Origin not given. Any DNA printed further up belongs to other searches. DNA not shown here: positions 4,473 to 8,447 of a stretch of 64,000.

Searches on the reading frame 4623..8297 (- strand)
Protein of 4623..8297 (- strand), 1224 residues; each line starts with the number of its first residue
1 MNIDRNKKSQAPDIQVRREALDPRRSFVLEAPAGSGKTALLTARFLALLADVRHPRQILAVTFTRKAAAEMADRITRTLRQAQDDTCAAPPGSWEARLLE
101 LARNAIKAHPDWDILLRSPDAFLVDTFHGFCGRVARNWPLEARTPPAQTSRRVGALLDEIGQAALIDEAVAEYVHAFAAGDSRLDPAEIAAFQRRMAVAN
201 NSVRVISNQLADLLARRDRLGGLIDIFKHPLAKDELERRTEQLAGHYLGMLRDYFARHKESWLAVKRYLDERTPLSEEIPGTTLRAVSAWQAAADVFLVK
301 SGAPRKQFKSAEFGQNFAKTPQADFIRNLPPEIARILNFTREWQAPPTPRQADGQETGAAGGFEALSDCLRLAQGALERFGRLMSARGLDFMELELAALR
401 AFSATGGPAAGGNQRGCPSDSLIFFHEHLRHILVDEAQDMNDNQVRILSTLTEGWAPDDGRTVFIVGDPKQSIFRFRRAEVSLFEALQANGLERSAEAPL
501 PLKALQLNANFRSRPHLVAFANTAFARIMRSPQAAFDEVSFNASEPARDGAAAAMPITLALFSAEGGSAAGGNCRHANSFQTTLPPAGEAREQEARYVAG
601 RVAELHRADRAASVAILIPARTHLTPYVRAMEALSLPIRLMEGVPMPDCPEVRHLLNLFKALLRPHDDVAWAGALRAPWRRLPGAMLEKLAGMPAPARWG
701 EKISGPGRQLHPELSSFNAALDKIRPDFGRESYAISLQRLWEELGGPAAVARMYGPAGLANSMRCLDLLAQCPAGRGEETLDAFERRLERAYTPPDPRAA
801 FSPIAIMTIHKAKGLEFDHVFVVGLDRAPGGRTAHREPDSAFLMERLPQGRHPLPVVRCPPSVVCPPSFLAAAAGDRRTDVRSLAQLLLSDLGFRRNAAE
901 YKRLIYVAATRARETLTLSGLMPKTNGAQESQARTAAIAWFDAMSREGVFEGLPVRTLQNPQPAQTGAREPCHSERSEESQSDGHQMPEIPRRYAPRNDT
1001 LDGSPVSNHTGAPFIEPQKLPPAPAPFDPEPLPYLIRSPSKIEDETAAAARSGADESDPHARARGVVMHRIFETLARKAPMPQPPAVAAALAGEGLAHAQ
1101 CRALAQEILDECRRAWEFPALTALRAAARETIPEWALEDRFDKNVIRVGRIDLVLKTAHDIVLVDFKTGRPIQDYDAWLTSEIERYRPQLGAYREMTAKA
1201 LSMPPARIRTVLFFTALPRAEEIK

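Call 24: search_protein_families(library=pfam, proteins=[window:4623-8297:-], max_evalue=0.001)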
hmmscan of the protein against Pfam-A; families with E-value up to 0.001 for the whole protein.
window:4623-8297:- (1224 aa): 8 families
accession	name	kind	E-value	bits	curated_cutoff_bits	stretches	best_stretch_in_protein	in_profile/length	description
PF00580.27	UvrD-helicase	-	1.4e-37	130.4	23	1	23-488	12-267/271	UvrD/REP helicase N-terminal domain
PF13361.12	UvrD_C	-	2e-22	80.6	25.6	2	802-919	285-346/350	UvrD-like helicase C-terminal domain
PF13245.12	AAA_19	-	3.9e-14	53.4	25.1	2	24-78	11-64/134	AAA domain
PF13538.12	UvrD_C_2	-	1.6e-11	44.4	27.4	1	804-828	2-26/52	UvrD-like helicase C-terminal domain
PF12705.13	PDDEXK_1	-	2e-10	41.5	22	1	1056-1215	29-189/247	PD-(D/E)XK nuclease superfamily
PF13604.12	AAA_30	-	2.8e-05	24.4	27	0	20-77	14-71/191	AAA domain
PF13401.12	AAA_22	-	5.4e-05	24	27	0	24-111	5-84/130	AAA domain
PF00270.35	DEAD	-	0.00066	19.9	26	0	23-81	13-71/167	DEAD/DEAH box helicase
